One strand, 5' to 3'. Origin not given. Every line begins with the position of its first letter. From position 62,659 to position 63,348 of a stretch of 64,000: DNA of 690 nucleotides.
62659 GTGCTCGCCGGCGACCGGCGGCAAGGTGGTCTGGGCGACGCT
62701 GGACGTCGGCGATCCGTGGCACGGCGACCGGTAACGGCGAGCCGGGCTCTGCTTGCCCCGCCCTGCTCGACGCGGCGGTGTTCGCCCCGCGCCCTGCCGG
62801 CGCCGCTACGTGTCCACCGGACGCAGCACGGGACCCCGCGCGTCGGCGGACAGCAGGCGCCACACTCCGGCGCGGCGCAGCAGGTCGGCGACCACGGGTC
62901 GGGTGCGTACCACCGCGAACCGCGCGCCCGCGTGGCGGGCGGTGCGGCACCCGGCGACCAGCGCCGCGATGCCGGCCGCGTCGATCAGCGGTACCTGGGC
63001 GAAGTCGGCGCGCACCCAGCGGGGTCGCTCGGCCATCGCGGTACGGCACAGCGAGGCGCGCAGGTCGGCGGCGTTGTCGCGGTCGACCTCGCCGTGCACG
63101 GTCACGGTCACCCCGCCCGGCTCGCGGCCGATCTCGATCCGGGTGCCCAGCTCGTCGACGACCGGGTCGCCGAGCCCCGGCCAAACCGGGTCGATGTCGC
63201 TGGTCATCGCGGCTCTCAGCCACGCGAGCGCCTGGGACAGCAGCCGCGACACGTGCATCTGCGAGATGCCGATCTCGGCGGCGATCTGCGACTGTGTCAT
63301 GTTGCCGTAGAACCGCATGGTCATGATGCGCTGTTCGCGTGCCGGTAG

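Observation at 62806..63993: Sigma factor covalently fused to a STAS domain that lacks the phosphorylatable serine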

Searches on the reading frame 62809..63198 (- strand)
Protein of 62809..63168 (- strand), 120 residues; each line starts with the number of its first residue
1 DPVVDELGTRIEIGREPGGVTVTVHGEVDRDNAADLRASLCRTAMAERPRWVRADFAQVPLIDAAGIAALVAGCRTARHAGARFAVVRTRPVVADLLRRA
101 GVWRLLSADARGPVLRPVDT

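Call 17: search_solved_structures(query=window:62809-63168:-, max_evalue=1, show_alignments=5)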
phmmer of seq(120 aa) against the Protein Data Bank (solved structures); distinct sequences matched with E-value up to 1: 7.
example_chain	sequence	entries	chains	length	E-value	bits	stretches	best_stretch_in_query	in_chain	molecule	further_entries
1tid_B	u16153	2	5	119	8.2e-05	26.2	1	19-110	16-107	Anti-sigma F factor antagonist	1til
1th8_B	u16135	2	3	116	0.00023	24.8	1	20-110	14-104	Anti-sigma F factor antagonist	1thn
1sbo_A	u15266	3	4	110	0.0011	22.6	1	11-99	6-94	Putative anti-sigma factor antagonist TM1442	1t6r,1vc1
4hyl_A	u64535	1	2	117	0.0093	19.6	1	11-110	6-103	Stage II sporulation protein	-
1auz_A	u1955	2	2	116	0.039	17.6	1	20-107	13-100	SPOIIAA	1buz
1h4y_A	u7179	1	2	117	0.55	13.9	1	20-102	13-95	ANTI-SIGMA F FACTOR ANTAGONIST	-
1cj2_A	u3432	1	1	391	0.81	13.3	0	9-33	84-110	PROTEIN (P-HYDROXYBENZOATE HYDROXYLASE)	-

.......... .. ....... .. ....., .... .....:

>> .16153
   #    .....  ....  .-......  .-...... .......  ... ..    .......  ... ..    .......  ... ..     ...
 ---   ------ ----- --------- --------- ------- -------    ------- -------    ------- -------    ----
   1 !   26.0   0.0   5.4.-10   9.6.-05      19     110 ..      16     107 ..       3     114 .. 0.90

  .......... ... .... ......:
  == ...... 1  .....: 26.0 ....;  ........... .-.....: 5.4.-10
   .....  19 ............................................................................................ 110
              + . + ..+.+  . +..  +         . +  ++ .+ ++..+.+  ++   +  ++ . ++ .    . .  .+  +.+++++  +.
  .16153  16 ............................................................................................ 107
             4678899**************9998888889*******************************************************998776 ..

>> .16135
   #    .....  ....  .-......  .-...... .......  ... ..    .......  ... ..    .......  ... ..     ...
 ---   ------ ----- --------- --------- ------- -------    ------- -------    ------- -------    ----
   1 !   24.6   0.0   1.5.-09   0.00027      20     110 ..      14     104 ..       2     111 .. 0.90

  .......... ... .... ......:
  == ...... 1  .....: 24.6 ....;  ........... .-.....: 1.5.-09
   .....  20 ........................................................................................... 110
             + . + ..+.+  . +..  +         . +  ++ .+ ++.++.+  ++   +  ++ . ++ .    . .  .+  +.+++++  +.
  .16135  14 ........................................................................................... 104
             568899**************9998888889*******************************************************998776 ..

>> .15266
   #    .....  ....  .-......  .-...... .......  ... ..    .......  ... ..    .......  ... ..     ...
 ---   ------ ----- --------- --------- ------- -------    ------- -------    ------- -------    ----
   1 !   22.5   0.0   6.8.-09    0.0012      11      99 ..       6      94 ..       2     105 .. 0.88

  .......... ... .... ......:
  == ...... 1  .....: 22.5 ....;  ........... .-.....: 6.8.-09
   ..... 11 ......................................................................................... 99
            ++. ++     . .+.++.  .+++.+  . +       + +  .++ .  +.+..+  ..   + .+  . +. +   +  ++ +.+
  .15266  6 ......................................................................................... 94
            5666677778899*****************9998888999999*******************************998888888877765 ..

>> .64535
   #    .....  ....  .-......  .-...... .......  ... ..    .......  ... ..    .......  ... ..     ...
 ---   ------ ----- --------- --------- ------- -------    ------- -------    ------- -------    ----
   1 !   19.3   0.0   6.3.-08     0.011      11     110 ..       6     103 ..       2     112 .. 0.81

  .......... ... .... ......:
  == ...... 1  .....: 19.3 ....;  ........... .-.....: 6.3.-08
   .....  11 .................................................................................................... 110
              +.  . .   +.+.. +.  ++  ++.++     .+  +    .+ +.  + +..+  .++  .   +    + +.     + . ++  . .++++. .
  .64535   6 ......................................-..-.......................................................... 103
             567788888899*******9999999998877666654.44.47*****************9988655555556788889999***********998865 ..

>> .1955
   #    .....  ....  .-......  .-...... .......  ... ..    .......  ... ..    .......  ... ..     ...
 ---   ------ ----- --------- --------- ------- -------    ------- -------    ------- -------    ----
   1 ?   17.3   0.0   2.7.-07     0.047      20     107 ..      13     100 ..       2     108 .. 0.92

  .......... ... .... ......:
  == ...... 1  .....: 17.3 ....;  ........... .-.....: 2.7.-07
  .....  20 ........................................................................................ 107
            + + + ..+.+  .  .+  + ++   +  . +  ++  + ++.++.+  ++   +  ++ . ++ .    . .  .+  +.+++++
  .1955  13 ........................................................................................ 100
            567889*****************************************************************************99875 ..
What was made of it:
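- Checked: 'fmDSSGlg' in 1th8_B and 1auz_A lies over 'plIDAAGia', so the Ser58 position is Ala (call 17).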

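Call 26: find_related_loci(query=A1, collection=genome_contigs, flank=4000)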
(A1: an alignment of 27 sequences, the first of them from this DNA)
Query A1 (130 aa) in genome_contigs; peptide patterns used: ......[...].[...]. (x = any residue, [..] = any of these).
272 stretches matched a pattern; 106 encode a relative of the query (tblastn E <= 1e-3); the best 80 are kept; 80 distinct loci.
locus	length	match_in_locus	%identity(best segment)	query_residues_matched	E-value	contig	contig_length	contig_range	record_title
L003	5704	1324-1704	50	1-121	1e-27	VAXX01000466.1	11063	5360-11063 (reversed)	MAG: Actinobacteria bacterium isolate AC_43 14_0903_05_20cm_scaffold_4386, whole genome shotgun sequence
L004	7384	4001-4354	47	1-115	1e-20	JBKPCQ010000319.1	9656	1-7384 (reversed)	MAG: Actinomycetota bacterium isolate GB_EKS_MAG_00047 GB_EKS_000000454261, whole genome shotgun sequence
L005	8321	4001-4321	41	1-107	2e-15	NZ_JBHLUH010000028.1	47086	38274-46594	Phytohabitans kaempferiae strain TBRC 3947 GCM70007130_98, whole genome shotgun sequence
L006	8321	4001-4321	41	1-107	4e-15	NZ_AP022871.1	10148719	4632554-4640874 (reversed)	Phytohabitans suffuscus strain NBRC 105367 chromosome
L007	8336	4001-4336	41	1-116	3e-15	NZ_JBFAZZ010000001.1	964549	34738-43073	Actinoplanes sp. NPDC051475 NPDC051475_298_B1.ctg-0001, whole genome shotgun sequence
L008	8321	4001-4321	40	1-107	3e-15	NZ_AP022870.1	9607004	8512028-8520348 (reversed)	Phytohabitans flavus strain NBRC 107702 chromosome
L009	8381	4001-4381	37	1-130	1e-14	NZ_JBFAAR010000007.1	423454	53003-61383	Actinoplanes sp. NPDC023714 NPDC023714_65_E6.ctg-0007, whole genome shotgun sequence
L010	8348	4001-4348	39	1-119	1e-14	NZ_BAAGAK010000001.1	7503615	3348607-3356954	Krasilnikovia sp. M28-CT-15 sequence1, whole genome shotgun sequence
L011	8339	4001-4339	40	1-116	2e-14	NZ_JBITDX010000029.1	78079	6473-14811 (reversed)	Catenuloplanes sp. NPDC051500 NPDC051500_128_C7.ctg-0029, whole genome shotgun sequence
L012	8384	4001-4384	41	1-123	1e-14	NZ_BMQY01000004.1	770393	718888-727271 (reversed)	Couchioplanes caeruleus subsp. azureus strain JCM 3246 sequence04, whole genome shotgun sequence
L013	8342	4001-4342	44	1-116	2e-14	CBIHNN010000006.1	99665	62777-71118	MAG TPA_asm: uncultured Micromonosporaceae bacterium isolate SRR18156202_binner123_Refined_13 genome assembly, contig: E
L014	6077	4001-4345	38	1-116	5e-14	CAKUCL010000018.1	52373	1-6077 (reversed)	MAG: uncultured Actinoplanes sp. isolate REFINED_METABAT215_TOP10_CONTIGS_1500_ASSEMBLY_K77_MERGED__Hadza_MoBio_hadza-I-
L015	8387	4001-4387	37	1-127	1e-13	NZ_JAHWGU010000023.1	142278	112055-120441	Actinoplanes sp. DH11 NODE_23_length_142278_cov_23.720945/1-142278, whole genome shotgun sequence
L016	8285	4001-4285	39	18-112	3e-13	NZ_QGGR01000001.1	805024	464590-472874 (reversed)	Actinoplanes xinjiangensis strain DSM 45184 Ga0131117_101, whole genome shotgun sequence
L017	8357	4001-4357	40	1-117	2e-13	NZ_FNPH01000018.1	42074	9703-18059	Micromonospora pattaloongensis strain DSM 45245, whole genome shotgun sequence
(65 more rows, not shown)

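Call 61: predict_structure(alignment_id=A1)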
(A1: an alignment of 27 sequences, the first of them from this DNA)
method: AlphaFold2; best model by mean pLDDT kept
length: 130 residues; sequences in the alignment: 27
mean_pLDDT: 88.7   pTM: 0.76
mean pLDDT of the five models: 88.7, 88.5, 87.8, 87.1, 86.7
residues with pLDDT >= 90: 98; 70-90: 7; 50-70: 25; < 50: 0
segments of 3 or more residues with pLDDT < 50: none
pLDDT, mean of each block of 10 residues (from residue 1): 63 68 96 97 98 95 97 98 97 96 97 86 64
secondary structure, 60 per line:
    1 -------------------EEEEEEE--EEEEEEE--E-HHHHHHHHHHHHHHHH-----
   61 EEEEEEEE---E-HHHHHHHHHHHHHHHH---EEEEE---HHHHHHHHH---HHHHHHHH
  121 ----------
elements in order: E20-26 E29-35 H40-55 E61-68 H74-89 E93-97 H101-109 H113-120
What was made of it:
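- Checked: An AF2 model of the STAS part (pLDDT 88.7) has the beta-beta-alpha-beta-alpha-beta-alpha order (call 61).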

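Call 63: fold_search(model_id=the predicted structure, library=pdb)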
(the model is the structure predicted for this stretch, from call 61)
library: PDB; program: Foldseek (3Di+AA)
matches with E <= 10: 1237; with E <= 0.001: 36
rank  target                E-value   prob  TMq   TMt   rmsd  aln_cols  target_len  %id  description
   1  1th8_B                1.0e-07  1.00  0.70  0.78   1.7       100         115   18  Crystal Structures of the ADP and ATP bound forms of the Bacillus Anti-sigma factor SpoIIAB in complex with the Anti-a (released 2004-06-15)
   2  6m36_H                1.1e-07  1.00  0.72  0.91   1.2       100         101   17  The crystal structure of B. subtilis RsbV/RsbW complex in the monoclinic crystal form (released 2020-07-15)
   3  1tid_D                1.1e-07  1.00  0.68  0.75   1.8        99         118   19  Crystal Structures of the ADP and ATP bound forms of the Bacillus Anti-sigma factor SpoIIAB in complex with the Anti-a (released 2004-06-15)
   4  6m36_D                1.5e-07  1.00  0.71  0.92   1.3       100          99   17  The crystal structure of B. subtilis RsbV/RsbW complex in the monoclinic crystal form (released 2020-07-15)
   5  1vc1_A                1.8e-07  1.00  0.72  0.84   1.4       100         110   19  Crystal structure of the TM1442 protein from Thermotoga maritima, a homolog of the Bacillus subtilis general stress re (released 2004-09-28)
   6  1tid_B                1.8e-07  1.00  0.71  0.77   1.9       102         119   19  Crystal Structures of the ADP and ATP bound forms of the Bacillus Anti-sigma factor SpoIIAB in complex with the Anti-a (released 2004-06-15)
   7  6m36_B                2.2e-07  1.00  0.71  0.92   1.3       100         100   17  The crystal structure of B. subtilis RsbV/RsbW complex in the monoclinic crystal form (released 2020-07-15)
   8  1til_B                3.5e-07  1.00  0.69  0.77   1.7        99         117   19  Crystal Structures of the ADP and ATP bound forms of the Bacillus Anti-sigma factor SpoIIAB in complex with the Anti-a (released 2004-06-15)
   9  1thn_B                9.1e-07  1.00  0.69  0.78   1.8       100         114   18  Crystal Structures of the ADP and ATP bound forms of the Bacillus Anti-sigma factor SpoIIAB in complex with the Anti-a (released 2004-06-15)
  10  6m36_F                1.0e-06  1.00  0.69  0.92   1.6       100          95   17  The crystal structure of B. subtilis RsbV/RsbW complex in the monoclinic crystal form (released 2020-07-15)
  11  4hyl_A                2.7e-06  1.00  0.69  0.79   1.7        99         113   20  The crystal structure of an anti-sigma-factor antagonist from Haliangium ochraceum DSM 14365 (released 2012-11-28)
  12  4hyl_B                3.8e-06  1.00  0.69  0.78   1.6        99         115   20  The crystal structure of an anti-sigma-factor antagonist from Haliangium ochraceum DSM 14365 (released 2012-11-28)
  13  8ih8_A                1.4e-05  1.00  0.67  0.75   2.0       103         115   19  anti-sigmaF factor and Anti-sigmaF factor antagonist complex(usfx-RsfB) (released 2024-02-28)
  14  6xgy_B                2.2e-05  1.00  0.58  0.73   2.8        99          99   17  Crystal structure of E. coli MlaFB ABC transport subunits in the dimeric state (released 2020-07-15)
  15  4qtp_B                2.5e-05  1.00  0.67  0.74   1.9        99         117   20  Crystal Structure of an Anti-sigma Factor Antagonist from Mycobacterium paratuberculosis (released 2014-07-16)
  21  8ih8_B                5.0e-05  1.00  0.67  0.73   1.8        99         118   19  anti-sigmaF factor and Anti-sigmaF factor antagonist complex(usfx-RsfB) (released 2024-02-28)
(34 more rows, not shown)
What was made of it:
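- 62860..63123 (-): STAS domain (residues 291-378). Foldseek top hits are SpoIIAA, RsbV and RsfB (call 63).
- On Canonical anti-sigma factor antagonists (SpoIIAA/RsbV): Foldseek: 1th8_B E 1e-7; 6m36 TM 0.91, rmsd 1.2 (call 63)
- Closest known: Classical partner-switching modules. Same: The same three domain types are used (SigB/F sigma, STAS, RsbW-like GHKL), and the STAS fold is the same (call 63).
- Checked: Its best PDB matches are SpoIIAA 1th8_B, RsbV 6m36 (TM 0.91, rmsd 1.2) and RsfB 8ih8 (call 63).
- The STAS domain has the fold of SpoIIAA/RsbV antagonists (call 63).
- Tried and rejected: I re-ran it on the STAS part alone (calls 61, 63).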
